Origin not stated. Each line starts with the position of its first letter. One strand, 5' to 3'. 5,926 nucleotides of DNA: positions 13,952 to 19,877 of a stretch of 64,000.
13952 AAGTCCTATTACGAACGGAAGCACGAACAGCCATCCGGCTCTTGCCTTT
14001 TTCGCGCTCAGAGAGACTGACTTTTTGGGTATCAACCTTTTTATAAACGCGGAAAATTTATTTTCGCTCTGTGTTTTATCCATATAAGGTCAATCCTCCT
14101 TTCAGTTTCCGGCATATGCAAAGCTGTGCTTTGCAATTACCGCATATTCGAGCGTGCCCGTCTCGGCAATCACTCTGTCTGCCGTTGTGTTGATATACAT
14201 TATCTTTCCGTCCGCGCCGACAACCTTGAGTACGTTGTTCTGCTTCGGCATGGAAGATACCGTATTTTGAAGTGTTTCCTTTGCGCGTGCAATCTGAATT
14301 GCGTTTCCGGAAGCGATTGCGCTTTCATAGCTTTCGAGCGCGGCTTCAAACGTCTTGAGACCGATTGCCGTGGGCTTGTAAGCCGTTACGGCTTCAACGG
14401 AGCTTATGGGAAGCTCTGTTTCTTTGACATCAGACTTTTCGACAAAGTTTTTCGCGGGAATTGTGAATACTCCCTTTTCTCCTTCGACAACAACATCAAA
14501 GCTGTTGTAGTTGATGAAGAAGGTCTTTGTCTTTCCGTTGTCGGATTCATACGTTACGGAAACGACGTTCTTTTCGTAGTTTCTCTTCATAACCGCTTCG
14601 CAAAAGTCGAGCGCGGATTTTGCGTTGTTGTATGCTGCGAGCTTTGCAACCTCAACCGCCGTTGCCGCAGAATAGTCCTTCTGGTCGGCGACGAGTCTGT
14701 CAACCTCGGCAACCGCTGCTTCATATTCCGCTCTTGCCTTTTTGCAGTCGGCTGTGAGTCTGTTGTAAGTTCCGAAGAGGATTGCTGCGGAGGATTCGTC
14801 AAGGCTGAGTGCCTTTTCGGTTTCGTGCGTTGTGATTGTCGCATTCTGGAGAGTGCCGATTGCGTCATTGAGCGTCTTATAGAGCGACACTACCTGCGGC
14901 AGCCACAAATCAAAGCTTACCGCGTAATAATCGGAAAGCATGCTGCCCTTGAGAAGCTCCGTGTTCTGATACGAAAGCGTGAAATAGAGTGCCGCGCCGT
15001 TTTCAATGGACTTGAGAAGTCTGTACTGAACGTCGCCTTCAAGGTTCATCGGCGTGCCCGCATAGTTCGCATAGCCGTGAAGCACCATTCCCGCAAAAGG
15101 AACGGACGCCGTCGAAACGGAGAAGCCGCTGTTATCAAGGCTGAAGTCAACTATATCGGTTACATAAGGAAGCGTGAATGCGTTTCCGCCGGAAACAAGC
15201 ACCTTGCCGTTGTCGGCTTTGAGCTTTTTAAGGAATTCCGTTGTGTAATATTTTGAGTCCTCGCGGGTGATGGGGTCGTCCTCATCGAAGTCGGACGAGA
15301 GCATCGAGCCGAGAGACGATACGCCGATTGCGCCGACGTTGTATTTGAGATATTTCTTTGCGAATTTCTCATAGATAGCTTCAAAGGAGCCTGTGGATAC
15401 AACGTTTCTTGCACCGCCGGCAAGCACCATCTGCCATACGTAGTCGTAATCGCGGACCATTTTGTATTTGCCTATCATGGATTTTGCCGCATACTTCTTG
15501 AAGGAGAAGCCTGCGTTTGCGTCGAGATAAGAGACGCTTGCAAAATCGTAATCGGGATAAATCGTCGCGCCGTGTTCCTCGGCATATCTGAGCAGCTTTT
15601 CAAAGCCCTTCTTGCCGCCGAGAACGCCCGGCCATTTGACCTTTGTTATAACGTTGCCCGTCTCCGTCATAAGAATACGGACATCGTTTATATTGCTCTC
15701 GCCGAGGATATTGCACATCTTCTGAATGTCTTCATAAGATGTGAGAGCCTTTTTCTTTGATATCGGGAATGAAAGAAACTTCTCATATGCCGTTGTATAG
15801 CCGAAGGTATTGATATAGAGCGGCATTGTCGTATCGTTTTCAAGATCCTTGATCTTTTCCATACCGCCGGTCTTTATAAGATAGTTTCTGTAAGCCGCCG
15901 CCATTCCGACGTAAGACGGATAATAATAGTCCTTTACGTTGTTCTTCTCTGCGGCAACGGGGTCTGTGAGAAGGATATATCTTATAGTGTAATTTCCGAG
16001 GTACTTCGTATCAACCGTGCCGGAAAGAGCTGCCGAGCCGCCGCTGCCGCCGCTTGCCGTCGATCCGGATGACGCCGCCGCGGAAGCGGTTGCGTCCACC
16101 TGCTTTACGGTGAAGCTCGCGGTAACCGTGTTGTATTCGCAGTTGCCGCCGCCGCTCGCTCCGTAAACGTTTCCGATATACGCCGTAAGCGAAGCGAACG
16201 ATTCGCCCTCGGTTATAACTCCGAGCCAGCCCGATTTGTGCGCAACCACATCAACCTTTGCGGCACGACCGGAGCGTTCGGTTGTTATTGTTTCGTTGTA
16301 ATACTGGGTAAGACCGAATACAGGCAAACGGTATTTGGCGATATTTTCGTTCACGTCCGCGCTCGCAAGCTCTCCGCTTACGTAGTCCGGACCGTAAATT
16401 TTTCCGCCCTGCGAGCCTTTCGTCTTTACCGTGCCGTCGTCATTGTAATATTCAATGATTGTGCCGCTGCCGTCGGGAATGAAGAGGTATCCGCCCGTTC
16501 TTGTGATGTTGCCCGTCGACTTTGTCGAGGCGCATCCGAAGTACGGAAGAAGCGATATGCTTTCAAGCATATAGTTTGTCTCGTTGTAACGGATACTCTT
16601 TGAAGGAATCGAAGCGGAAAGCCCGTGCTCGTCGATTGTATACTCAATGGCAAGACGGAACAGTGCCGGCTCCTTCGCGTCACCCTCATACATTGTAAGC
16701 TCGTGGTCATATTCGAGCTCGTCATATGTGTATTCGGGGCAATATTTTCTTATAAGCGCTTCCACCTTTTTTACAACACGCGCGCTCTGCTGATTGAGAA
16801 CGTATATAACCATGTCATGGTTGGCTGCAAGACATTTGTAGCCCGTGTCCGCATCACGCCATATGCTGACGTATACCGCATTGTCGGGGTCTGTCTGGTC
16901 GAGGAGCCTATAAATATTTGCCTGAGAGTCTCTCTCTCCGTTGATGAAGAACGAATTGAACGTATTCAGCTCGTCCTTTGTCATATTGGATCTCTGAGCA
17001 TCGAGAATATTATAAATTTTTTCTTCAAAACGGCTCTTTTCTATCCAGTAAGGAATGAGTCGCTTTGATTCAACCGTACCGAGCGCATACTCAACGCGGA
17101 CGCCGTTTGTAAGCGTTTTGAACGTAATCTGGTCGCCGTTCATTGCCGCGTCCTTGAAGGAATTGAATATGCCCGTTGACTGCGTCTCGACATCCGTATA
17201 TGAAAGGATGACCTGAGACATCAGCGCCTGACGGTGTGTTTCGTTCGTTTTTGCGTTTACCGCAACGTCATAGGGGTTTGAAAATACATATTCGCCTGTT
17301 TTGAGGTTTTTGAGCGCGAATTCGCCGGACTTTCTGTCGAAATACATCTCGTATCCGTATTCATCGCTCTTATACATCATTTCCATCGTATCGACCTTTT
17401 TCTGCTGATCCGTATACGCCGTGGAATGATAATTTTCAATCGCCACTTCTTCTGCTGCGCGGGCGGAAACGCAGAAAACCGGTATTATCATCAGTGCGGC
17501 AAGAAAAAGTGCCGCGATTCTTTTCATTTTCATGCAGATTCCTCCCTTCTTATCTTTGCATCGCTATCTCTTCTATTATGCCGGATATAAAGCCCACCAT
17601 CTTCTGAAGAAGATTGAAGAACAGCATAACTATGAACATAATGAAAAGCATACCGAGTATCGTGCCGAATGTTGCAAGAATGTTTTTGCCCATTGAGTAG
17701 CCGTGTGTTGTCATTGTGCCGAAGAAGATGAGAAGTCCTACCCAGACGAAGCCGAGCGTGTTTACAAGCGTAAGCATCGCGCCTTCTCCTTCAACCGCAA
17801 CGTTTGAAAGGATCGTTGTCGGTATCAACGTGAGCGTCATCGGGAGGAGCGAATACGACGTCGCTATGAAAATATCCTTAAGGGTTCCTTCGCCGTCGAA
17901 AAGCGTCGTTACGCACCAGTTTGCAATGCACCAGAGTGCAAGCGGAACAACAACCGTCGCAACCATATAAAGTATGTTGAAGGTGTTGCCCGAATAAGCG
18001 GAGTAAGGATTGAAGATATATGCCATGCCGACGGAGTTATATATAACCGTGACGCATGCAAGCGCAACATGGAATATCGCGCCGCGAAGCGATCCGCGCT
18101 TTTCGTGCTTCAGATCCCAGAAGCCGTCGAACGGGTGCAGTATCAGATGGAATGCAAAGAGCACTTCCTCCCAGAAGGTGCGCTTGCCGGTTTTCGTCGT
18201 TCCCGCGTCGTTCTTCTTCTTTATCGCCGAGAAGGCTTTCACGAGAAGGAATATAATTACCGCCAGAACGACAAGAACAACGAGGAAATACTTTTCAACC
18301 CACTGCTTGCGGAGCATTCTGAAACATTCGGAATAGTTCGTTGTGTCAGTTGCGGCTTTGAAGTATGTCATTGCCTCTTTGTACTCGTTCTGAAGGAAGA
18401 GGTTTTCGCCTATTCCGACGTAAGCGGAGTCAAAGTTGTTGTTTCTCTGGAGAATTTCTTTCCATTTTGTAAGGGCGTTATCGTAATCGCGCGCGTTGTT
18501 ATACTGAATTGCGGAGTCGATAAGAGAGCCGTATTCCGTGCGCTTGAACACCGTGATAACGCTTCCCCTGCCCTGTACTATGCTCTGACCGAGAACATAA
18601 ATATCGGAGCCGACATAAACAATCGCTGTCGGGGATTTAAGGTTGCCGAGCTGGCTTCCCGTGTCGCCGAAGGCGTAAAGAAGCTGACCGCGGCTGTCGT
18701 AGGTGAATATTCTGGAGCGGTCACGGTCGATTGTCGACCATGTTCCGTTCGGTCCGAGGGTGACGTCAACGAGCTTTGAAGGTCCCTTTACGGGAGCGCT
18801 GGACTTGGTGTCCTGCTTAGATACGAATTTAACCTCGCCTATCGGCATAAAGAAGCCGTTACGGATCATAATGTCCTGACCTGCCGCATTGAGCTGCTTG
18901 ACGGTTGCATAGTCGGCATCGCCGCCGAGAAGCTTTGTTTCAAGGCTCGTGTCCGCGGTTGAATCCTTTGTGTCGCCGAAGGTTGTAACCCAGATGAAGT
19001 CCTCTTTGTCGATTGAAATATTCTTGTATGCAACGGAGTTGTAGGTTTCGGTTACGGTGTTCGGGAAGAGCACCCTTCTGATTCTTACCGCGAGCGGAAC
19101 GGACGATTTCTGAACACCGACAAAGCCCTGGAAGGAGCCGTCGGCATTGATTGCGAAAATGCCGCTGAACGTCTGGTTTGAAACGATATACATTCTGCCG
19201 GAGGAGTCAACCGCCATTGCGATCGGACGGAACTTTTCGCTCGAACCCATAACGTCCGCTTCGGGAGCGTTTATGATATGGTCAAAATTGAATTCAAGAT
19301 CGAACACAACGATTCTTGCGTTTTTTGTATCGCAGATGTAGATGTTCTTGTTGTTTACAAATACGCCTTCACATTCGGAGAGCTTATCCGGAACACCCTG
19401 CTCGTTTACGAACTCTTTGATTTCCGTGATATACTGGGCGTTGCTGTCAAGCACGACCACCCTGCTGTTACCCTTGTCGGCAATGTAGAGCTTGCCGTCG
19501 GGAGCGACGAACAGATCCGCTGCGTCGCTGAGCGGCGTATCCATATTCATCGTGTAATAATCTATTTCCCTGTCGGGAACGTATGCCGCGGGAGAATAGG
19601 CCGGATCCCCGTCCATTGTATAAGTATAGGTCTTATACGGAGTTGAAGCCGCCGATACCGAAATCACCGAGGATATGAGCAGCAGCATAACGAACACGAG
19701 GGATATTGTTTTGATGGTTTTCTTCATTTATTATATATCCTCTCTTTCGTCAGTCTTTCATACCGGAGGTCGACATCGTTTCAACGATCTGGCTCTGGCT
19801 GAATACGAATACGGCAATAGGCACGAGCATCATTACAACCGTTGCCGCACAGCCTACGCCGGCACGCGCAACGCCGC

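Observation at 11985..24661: Atypical 12.7-kb ABC-centred operon: one giant SBP, two permease pairs, two large accessory exoproteins, no ATPase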

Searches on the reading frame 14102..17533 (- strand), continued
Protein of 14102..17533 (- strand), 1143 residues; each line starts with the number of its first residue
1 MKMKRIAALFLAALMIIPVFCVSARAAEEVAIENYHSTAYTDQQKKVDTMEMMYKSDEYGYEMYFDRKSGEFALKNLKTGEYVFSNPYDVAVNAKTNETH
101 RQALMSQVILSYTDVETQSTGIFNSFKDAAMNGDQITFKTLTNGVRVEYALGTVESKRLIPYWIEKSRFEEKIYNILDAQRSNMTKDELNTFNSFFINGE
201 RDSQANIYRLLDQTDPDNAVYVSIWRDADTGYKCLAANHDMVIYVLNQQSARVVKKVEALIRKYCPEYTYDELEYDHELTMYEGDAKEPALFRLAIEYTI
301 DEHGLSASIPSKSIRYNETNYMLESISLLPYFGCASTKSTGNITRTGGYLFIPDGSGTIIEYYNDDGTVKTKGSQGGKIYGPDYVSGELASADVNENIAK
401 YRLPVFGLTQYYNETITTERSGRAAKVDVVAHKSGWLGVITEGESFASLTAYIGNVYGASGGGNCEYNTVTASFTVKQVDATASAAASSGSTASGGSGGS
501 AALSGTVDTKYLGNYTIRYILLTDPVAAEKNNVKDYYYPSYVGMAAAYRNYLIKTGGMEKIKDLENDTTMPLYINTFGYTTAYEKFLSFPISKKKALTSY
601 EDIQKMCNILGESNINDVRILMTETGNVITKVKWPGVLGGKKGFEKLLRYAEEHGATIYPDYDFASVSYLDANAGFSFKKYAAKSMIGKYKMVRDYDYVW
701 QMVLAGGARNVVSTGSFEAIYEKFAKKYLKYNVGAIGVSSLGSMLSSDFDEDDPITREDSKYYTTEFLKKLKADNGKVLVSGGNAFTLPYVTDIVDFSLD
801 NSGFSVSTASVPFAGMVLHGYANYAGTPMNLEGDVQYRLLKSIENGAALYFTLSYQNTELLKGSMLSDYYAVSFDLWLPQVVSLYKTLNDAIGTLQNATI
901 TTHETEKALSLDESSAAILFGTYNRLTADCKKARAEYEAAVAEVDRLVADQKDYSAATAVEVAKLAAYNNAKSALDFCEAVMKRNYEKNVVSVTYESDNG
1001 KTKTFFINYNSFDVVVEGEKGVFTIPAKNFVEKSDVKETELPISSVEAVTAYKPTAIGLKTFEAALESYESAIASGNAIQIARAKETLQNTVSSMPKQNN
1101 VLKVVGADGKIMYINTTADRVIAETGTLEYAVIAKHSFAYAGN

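Call 78: search_protein_families(library=pfam, proteins=[P0366, P0351, P0336, P0261, P0313, P0231], max_evalue=0.001)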
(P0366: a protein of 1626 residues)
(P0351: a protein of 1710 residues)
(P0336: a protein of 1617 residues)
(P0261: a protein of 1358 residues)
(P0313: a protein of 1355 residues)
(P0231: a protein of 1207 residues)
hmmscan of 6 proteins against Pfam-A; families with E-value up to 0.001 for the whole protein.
P0366 (1626 aa): 1 family
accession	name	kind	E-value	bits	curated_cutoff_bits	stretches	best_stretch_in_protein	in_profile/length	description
PF18952.6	DUF5696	-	4e-127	425.7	25.6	2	1013-1475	135-575/612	Family of unknown function (DUF5696)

P0351 (1710 aa): 1 family
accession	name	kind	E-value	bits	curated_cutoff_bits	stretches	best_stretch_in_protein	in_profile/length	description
PF18952.6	DUF5696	-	1.8e-135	453.3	25.6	2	999-1473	128-573/612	Family of unknown function (DUF5696)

P0336 (1617 aa): 2 families
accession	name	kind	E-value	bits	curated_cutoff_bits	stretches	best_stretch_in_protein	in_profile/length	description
PF18952.6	DUF5696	-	5.5e-136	455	25.6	2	939-1399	133-579/612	Family of unknown function (DUF5696)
PF21461.3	HL_N-beta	-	5.4e-06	26.5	27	1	868-901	15-47/57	Hyaluronate lyase, N-terminal beta-sheet domain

P0261 (1358 aa): 1 family
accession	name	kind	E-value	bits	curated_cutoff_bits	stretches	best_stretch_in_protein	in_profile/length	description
PF18952.6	DUF5696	-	2.4e-128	429.8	25.6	2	740-1228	131-580/612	Family of unknown function (DUF5696)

P0313 (1355 aa): 1 family
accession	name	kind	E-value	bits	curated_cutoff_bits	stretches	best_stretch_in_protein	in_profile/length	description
PF18952.6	DUF5696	-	9.2e-130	434.4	25.6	2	738-1218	135-576/612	Family of unknown function (DUF5696)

P0231 (1207 aa): 1 family
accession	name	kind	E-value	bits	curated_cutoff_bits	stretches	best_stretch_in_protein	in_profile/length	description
PF18952.6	DUF5696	-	4.5e-144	481.7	25.6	4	703-1079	208-577/612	Family of unknown function (DUF5696)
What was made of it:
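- Six long DUF5696 variants showed no fusion to Yip1, NHL or permease domains that would prove contact (call 78).
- Tried and rejected: None is fused to Yip1, NHL or permease domains (call 78).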

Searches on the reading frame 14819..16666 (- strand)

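Call 59: search_protein_families(library=pfam, proteins=[window:14819-16666:-], max_evalue=10)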
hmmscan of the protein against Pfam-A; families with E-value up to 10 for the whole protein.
window:14819-16666:- (616 aa): 1 family
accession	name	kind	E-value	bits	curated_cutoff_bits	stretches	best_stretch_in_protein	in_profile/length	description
PF18952.6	DUF5696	-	1e-119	401.2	25.6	1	3-615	22-574/612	Family of unknown function (DUF5696)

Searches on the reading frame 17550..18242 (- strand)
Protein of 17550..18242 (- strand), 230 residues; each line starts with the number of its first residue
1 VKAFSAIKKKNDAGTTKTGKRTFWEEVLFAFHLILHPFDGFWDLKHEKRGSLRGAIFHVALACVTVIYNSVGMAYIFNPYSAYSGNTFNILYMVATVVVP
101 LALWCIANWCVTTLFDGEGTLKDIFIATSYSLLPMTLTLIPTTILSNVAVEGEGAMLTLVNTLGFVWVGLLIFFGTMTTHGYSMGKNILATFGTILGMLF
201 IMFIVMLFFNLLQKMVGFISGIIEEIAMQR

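Call 77: find_homologous_proteins(query=window:17550-18242:-, max_evalue=0.001)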
Query window:17550-18242:- (230 aa): 654 proteins with E <= 0.001 among 815 candidates; the best 120 are listed.
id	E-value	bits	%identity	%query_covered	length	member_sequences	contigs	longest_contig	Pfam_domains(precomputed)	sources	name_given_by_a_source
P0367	1.0e-140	485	98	97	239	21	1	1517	PF04893.23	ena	-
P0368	2.0e-101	357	70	99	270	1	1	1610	PF04893.23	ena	-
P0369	1.9e-79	285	57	99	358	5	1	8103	PF04893.23,PF00515.35,PF07719.24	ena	-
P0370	2.4e-78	281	57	99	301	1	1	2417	PF04893.23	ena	-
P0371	2.8e-78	281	57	99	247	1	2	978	PF04893.23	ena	-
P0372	1.3e-77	279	55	99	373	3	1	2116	PF04893.23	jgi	jgi:hypothetical protein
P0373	1.1e-76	276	56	99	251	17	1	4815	PF04893.23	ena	-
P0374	1.8e-75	272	54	97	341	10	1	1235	PF04893.23,PF13432.13,PF07719.24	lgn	-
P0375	2.1e-75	272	54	100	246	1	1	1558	PF04893.23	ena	-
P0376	3.4e-75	271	52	96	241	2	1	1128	PF04893.23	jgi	jgi:hypothetical protein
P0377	6.2e-75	270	55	97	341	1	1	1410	PF04893.23,PF00515.35,PF13432.13,PF07719.24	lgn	-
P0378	7.5e-75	270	62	85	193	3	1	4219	PF04893.23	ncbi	-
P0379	1.7e-74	269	51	97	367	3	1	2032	PF04893.23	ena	-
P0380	2.7e-74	268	54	96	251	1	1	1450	PF04893.23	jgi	jgi:hypothetical protein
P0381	4.8e-74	267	54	99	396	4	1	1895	PF04893.23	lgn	-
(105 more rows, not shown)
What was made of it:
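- Tried and rejected: It says nothing about Yip1 proteins outside this cassette (call 77).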

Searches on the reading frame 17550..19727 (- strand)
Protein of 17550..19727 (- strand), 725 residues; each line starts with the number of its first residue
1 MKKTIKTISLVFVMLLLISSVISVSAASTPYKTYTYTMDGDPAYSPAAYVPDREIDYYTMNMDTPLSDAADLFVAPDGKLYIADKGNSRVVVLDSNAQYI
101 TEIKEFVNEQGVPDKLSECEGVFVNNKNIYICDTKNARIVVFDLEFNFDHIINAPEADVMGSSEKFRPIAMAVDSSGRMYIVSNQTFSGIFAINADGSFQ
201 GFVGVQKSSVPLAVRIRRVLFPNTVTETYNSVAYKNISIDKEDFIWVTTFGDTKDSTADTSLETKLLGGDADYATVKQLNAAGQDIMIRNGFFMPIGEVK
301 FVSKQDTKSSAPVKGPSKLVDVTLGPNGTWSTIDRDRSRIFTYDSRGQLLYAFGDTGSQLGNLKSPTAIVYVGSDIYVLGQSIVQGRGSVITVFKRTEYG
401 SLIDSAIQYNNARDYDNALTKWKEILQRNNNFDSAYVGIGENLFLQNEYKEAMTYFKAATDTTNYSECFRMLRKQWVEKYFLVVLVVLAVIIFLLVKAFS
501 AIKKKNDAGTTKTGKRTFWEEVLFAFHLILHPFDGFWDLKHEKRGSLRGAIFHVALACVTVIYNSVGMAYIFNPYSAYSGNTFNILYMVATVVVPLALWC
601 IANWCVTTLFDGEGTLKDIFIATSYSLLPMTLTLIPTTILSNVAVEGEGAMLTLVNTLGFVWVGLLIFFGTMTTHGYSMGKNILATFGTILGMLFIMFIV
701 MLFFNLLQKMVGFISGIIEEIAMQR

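Call 3: search_protein_families(library=pfam, proteins=[window:17550-19727:-], max_evalue=0.01)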
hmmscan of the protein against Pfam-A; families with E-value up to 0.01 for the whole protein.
window:17550-19727:- (725 aa): 7 families
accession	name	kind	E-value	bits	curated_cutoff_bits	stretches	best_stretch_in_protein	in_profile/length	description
PF04893.22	Yip1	-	6.8e-15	55.8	28.6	1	527-700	2-172/173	Yip1 domain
PF01436.27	NHL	-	7.9e-10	38.7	20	2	69-92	4-27/28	NHL repeat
PF08450.18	SGL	-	0.00011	22.4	26.3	1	51-197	68-214/246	SMP-30/Gluconolactonase/LRE-like region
PF25021.1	TEN_NHL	-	0.0019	17.7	27.1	0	62-90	325-353/357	Teneurin NHL domain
PF17170.10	DUF5128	-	0.0021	17.7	22.9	1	77-153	53-129/321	6-bladed beta-propeller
PF07719.23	TPR_2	-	0.0023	18.4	27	0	435-459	3-27/34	Tetratricopeptide repeat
PF14559.12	TPR_19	-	0.0055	17.5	25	1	412-461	4-53/68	Tetratricopeptide repeat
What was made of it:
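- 17550..19727 (-): Membrane protein (725 aa): signal peptide, NHL beta-propeller, TPR, TM helix (about residues 481-499), Yip1 multi-TM domain (527-700). Pfam finds Yip1 (E 7e-15), NHL (E 8e-10) and weak TPR (call 3).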

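Call 7: search_protein_families(library=ncbifam, proteins=[window:17550-19727:-], max_evalue=0.01)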
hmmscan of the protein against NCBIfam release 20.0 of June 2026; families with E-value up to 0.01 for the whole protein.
window:17550-19727:- (725 aa): 3 families
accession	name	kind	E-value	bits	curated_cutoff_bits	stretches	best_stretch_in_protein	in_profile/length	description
NF035926.1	scyF_NHL_VPEP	equivalog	3e-13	49.7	350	1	71-155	203-286/376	scytonemin biosynthesis PEP-CTERM protein ScyF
NF033206.1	ScyE_fam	subfamily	2.7e-05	23.8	80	0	308-393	244-332/333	ScyD/ScyE family protein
NF047371.1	FlcA_CTERM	equivalog_domain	0.003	16.1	300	1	405-465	480-539/646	periplasmic flagellar collar protein FlcA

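Call 72: search_solved_structures(query=window:17550-19727:-, max_evalue=0.01)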
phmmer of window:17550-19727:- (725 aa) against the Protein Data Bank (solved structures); distinct sequences matched with E-value up to 0.01: 14.
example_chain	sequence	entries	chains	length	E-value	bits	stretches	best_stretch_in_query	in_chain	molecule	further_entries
6d69_A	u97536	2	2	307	1.3e-13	53.7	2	72-204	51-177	NHL Repeat Region of D. melanogaster Thin | Thin, isoform D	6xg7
1rwi_B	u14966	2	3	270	9.2e-09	37.6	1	71-190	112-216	Serine/threonine-protein kinase pknD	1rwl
8pkr_A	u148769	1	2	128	9.3e-07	31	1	71-186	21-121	non-specific serine/threonine protein kinase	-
8j72_A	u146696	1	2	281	4.3e-06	28.8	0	71-208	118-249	E3 ubiquitin-protein ligase TRIM71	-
7zpw_A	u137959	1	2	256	9.8e-06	27.6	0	66-100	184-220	Pizza6-TSK-TSH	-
7qrx_A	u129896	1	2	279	3.7e-05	25.7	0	71-208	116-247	E3 ubiquitin-protein ligase TRIM71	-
7qrw_A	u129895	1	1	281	4.2e-05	25.5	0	73-204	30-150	Isoform 4 of Tripartite motif-containing protein 3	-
9jur_A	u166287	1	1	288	4.4e-05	25.5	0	71-208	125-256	E3 ubiquitin-protein ligase TRIM71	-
8pkq_A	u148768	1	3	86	0.00073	21.5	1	71-141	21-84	non-specific serine/threonine protein kinase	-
7qrv_A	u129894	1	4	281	0.0013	20.6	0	74-195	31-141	Tripartite motif-containing protein 2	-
7b96_A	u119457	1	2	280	0.0013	20.6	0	74-194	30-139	Isoform 2 of Tripartite motif-containing protein 2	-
7b2r_A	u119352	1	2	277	0.0014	20.5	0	74-194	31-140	Tripartite motif-containing protein 2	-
8bu0_A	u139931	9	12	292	0.0042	18.9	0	409-461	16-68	Consensus tetratricopeptide repeat protein | Crystal structure of an 8-repeat consensus TPR superhelix with Zinc. | Monomer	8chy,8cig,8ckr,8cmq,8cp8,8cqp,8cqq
9gzg_A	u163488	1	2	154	0.0059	18.5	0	409-462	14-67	Engineered CTPR protein with glutamic acids for conductivity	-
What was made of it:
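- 17550..19727 (-): The NHL part matches the PknD extracellular sensor propeller 1rwi and TRIM NHL domains (call 72).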
